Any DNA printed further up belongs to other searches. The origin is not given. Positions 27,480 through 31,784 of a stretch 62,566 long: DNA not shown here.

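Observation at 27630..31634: A-A-T-TE synthetase: two adenylation domains, one carrier, no condensation domain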

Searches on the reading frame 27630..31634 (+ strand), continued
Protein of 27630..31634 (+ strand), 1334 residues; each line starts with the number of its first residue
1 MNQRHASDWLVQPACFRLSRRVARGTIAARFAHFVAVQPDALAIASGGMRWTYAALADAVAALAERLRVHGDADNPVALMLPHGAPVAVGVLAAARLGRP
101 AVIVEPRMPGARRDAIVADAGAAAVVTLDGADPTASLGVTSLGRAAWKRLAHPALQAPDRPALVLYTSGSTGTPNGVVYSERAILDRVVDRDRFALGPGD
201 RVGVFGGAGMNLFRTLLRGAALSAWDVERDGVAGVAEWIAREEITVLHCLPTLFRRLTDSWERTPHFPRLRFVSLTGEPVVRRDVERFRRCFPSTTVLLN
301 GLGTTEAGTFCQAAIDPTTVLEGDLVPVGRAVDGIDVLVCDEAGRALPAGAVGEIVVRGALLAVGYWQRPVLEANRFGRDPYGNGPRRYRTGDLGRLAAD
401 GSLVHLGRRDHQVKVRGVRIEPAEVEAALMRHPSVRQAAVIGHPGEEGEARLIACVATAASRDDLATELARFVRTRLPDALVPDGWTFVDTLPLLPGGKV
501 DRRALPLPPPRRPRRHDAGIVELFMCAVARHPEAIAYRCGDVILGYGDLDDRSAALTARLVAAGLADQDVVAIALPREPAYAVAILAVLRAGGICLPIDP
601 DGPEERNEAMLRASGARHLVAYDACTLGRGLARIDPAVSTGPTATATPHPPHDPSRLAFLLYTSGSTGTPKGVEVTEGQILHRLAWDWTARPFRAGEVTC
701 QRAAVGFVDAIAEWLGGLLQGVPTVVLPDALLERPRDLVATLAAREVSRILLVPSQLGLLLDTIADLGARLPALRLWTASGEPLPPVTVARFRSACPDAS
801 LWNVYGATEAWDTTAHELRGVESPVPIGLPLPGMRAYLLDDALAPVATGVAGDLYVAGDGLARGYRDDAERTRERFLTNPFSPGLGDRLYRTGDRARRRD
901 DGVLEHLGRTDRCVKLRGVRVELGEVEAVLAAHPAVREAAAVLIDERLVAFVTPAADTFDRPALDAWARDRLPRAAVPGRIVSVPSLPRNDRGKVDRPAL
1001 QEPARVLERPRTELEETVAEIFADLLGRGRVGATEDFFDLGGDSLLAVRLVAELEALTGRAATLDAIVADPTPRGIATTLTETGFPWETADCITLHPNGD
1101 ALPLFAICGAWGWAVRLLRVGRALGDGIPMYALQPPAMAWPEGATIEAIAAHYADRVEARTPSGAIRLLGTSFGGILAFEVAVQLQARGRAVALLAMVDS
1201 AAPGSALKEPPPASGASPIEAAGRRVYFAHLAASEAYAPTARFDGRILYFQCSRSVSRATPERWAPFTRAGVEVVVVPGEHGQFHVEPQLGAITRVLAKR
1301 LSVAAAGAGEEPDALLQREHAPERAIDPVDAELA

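Call 27: find_encoding_contigs(protein=P0008, flank=10000, max_places=1)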
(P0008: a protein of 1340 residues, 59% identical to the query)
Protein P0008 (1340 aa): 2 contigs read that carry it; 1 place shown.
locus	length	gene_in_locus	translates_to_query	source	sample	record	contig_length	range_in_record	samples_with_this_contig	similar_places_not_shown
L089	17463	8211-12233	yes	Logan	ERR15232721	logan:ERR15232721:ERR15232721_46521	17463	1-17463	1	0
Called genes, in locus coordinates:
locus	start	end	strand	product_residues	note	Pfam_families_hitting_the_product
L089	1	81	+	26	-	?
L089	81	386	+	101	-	PF03626:COX4_pro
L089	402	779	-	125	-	-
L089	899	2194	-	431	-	PF01134:GIDA (faint), PF01266:DAO (weak), PF01494:FAD_binding_3 (faint), PF07992:Pyr_redox_2, PF13450:NAD_binding_8 (faint), PF13454:NAD_binding_9 (faint), PF00070:Pyr_redox, PF22366:NDH2_C (weak)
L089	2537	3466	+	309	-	PF01464:SLT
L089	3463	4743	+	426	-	PF00149:Metallophos, PF12850:Metallophos_2 (weak)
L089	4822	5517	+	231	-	PF01988:VIT1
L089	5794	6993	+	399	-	-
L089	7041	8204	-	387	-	PF03702:AnmK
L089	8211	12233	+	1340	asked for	PF00501:AMP-binding, PF13193:AMP-binding_C, PF00501:AMP-binding, PF13193:AMP-binding_C, PF00550:PP-binding, PF00975:Thioesterase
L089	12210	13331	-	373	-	PF00933:Glyco_hydro_3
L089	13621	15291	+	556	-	PF00909:Ammonium_transp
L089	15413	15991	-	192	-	-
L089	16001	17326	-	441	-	PF16980:CitMHS_2, PF03600:CitMHS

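Call 28: search_protein_families(library=ncbifam, proteins=[L001:8846-9937:-, L088:15076-16752:-, L087:6042-8579:+], max_evalue=0.00001)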
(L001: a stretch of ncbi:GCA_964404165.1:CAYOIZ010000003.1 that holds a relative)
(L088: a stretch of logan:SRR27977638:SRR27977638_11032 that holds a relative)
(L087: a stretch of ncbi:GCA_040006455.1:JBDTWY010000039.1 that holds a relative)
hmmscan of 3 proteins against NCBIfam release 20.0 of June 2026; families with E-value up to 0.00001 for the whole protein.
L001:8846-9937:- (363 aa): 14 families
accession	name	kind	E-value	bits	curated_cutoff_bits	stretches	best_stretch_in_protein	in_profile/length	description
NF007139.0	PRK09585.1-3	equivalog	3.2e-141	470.7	367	1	2-362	4-369/370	anhydro-N-acetylmuramic acid kinase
NF007138.0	PRK09585.1-1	equivalog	3.2e-119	398.4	588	1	4-362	6-366/370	anhydro-N-acetylmuramic acid kinase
NF007148.0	PRK09585.3-2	equivalog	2.8e-111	371.9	387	1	4-362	11-384/386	anhydro-N-acetylmuramic acid kinase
NF007140.0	PRK09585.1-4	equivalog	6.6e-106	354.7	605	1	3-363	15-382/382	anhydro-N-acetylmuramic acid kinase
NF007146.0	PRK09585.2-6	equivalog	7.5e-99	331.1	440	1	5-362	4-367/391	anhydro-N-acetylmuramic acid kinase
NF007141.0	PRK09585.1-5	equivalog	1.3e-90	303.9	352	1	4-358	6-362/370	anhydro-N-acetylmuramic acid kinase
NF007143.0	PRK09585.2-2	equivalog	7.7e-81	271.8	533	1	5-361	4-379/382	anhydro-N-acetylmuramic acid kinase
NF007151.0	PRK09585.3-6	equivalog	1.3e-76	257.9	599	1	3-360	14-394/396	anhydro-N-acetylmuramic acid kinase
NF007142.0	PRK09585.2-1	equivalog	2.6e-69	234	435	1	4-360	6-379/384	anhydro-N-acetylmuramic acid kinase AnmK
NF007145.0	PRK09585.2-5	equivalog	1.1e-66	225.7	514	1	5-358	4-373/379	anhydro-N-acetylmuramic acid kinase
NF007150.0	PRK09585.3-5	equivalog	7.5e-60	202.9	585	1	5-358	6-380/393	anhydro-N-acetylmuramic acid kinase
NF007149.0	PRK09585.3-4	equivalog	4.5e-59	200.2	616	1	5-350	20-386/399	anhydro-N-acetylmuramic acid kinase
NF007147.0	PRK09585.3-1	equivalog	1.9e-55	188.4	822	1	5-362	4-363/393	anhydro-N-acetylmuramic acid kinase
NF007144.0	PRK09585.2-3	equivalog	6.8e-55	186.6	436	1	5-361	9-356/358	anhydro-N-acetylmuramic acid kinase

L088:15076-16752:- (558 aa): 11 families
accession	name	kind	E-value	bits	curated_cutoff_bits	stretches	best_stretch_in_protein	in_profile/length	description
TIGR00900.1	2A0121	subfamily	1.5e-41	143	319.6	1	42-382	1-344/364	H+ Antiporter protein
NF007792.0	PRK10489.1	equivalog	3.3e-23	82.4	324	1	40-416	17-391/419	enterobactin transporter EntS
NF012178.0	tet_MFS_V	exception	1.9e-14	53.6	640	1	68-374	36-347/409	tetracycline efflux MFS transporter Tet(V)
NF006386.0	PRK08633.1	equivalog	3.7e-14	51.4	1221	1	75-350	47-335/1147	acyl-[ACP]--phospholipid O-acyltransferase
TIGR00880.1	2_A_01_02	superfamily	2.1e-12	47.4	131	1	85-219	8-137/141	multidrug resistance protein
NF000245.1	macrolide_MefA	exception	5e-12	45.6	675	1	42-354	11-321/405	macrolide efflux MFS transporter Mef(A)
NF000246.1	macrolide_MefC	exception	3.6e-11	42.8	870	1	78-365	46-327/407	macrolide efflux MFS transporter Mef(C)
NF005291.0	PRK06814.1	equivalog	1.6e-08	33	1349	1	75-344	52-320/1140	acyl-[ACP]--phospholipid O-acyltransferase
NF000051.1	macrolide_MefB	exception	3.2e-08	32.9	800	1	55-283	24-252/409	macrolide efflux MFS transporter Mef(B)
NF000154.1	macrolide_MefEN2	exception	8.1e-08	32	800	1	72-357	38-324/401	macrolide efflux MFS transporter Mef(En2)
NF007799.0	PRK10504.1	subfamily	1.5e-07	30.7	426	1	57-206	27-171/471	multidrug transporter subunit MdtD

L087:6042-8579:+ (845 aa): 93 families (the best 25 are shown)
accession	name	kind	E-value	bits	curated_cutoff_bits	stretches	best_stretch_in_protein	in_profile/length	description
TIGR01733.1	AA-adenyl-dom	subfamily_domain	1.4e-102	343.6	317.4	1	28-429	1-409/409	amino acid adenylation domain-containing protein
NF004282.0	PRK05691.1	subfamily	3.4e-100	335.3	4090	1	4-575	1134-1701/4334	non-ribosomal peptide synthase/polyketide synthase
NF041803.1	NRPS_SolG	exception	4.1e-99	332.6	2200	1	15-556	575-1133/1163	solanimycin non-ribosomal peptide synthetase SolG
NF038078.1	NRPS_MxcG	equivalog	9.2e-87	291.6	2300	1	3-553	458-1015/1442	myxochelin non-ribosomal peptide synthetase MxcG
NF047350.1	aureusi_NRPS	equivalog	4.6e-84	282.5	2500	2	3-431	415-832/2373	aureusimine non-ribosomal peptide synthetase AusA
NF007605.2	PRK10252.1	equivalog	4.3e-83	279.6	2400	1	25-707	478-1175/1292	enterobactin non-ribosomal peptide synthetase EntF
NF003417.0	PRK04813.1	subfamily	5.7e-56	190.1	476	1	2-500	4-500/505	D-alanine--poly(phosphoribitol) ligase subunit DltA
TIGR01734.1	D-ala-DACP-lig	equivalog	6.2e-54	183.4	559.85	1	3-500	2-499/504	D-alanine--poly(phosphoribitol) ligase subunit DltA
NF004837.0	PRK06187.1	subfamily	1.1e-48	165.8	476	2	136-502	163-521/531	long-chain-fatty-acid--CoA ligase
TIGR03098.1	ligase_PEP_1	hypoth_equivalog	1.5e-47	162.2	592.35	1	11-499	10-514/517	acyl-CoA ligase (AMP-forming), exosortase A system-associated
TIGR03443.1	alpha_am_amid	equivalog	1.9e-42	144.8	1030.1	3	372-429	674-731/1390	L-aminoadipate-semialdehyde dehydrogenase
NF005858.0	PRK07787.1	subfamily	2.9e-42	144.7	575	1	19-500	19-469/471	acyl-CoA synthetase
TIGR02262.1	benz_CoA_lig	subfamily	1.1e-36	126.6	375.25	1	14-499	18-505/508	benzoate-CoA ligase family protein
NF004511.1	PRK05852.1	equivalog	3.2e-35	121.7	650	1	13-499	13-500/505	FadD7 family fatty acid--CoA ligase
NF005857.1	PRK07786.1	exception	1e-32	113.4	733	1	4-497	12-506/513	fatty-acid--CoA ligase FadD5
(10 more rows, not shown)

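Call 58: search_protein_families(library=pfam, proteins=[L005:7715-8347:-, L005:2004-3752:-, L001:16282-19356:-], max_evalue=0.01)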
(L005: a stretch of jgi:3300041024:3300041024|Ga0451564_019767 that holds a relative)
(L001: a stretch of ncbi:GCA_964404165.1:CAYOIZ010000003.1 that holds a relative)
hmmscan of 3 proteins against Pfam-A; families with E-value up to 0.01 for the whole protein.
L005:7715-8347:- (210 aa): 0 families

L005:2004-3752:- (582 aa): 1 family
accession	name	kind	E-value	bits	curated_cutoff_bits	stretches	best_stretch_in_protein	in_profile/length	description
PF00884.28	Sulfatase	-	1.2e-23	84.3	25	1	237-500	2-274/301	Sulfatase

L001:16282-19356:- (1024 aa): 0 families

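Call 63: search_protein_representatives(protein=window:27687-30929:+)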
Query: 1081 residues. Proteins with E-value up to 0.001 (for the whole library): 242487; up to 1e-10: 162777; up to 1e-30: 96149. The best 150 are listed.
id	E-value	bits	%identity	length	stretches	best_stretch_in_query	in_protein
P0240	0.0e+00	1773.6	39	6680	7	504-1062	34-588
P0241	0.0e+00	1721.9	38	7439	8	501-1054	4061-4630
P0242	0.0e+00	1677.7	38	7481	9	501-1060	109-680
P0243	0.0e+00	1673.2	38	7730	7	501-1059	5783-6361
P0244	0.0e+00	1646.2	40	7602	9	473-1059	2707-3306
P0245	0.0e+00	1642.5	37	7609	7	472-1055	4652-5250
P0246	0.0e+00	1589.1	37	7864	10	7-488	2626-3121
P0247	0.0e+00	1585.4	37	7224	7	520-1061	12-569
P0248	0.0e+00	1577.5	38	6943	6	397-1043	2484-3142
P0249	0.0e+00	1564.5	38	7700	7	505-1062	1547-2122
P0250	0.0e+00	1543.6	38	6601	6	500-1059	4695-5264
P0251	0.0e+00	1541.4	40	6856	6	509-1058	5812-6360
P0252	0.0e+00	1541.4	37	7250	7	497-1044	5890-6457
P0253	0.0e+00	1540.9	37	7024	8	461-1061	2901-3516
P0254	0.0e+00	1529.8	39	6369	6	498-1062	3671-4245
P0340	0.0e+00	1334.0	41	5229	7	497-1061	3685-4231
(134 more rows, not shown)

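Call 71: list_cluster_members(proteins=[P0006, P0007, P0014, P0011])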
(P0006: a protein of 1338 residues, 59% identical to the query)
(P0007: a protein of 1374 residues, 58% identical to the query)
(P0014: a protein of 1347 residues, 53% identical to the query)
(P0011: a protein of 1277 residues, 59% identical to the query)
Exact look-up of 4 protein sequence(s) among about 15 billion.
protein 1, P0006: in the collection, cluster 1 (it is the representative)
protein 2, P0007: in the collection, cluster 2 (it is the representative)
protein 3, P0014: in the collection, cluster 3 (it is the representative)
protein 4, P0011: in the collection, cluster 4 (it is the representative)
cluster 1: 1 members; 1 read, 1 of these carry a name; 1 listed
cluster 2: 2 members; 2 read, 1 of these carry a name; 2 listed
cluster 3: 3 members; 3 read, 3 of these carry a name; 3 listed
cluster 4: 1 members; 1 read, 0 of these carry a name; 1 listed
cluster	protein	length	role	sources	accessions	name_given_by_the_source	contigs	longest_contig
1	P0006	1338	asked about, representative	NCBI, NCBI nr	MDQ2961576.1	MAG: amino acid adenylation domain-containing protein [Pseudomonadota bacterium] | amino acid adenylation domain-containing protein [Pseudomonadota bacterium]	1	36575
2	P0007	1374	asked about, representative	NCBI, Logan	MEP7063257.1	MAG: amino acid adenylation domain-containing protein [Betaproteobacteria bacterium]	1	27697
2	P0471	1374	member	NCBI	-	-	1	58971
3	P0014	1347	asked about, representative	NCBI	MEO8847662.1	MAG: amino acid adenylation domain-containing protein [Casimicrobiaceae bacterium]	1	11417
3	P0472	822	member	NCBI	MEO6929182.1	MAG: amino acid adenylation domain-containing protein, partial [Casimicrobiaceae ...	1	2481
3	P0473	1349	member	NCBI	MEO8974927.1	MAG: amino acid adenylation domain-containing protein [Casimicrobiaceae bacterium]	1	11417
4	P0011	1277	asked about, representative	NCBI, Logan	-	-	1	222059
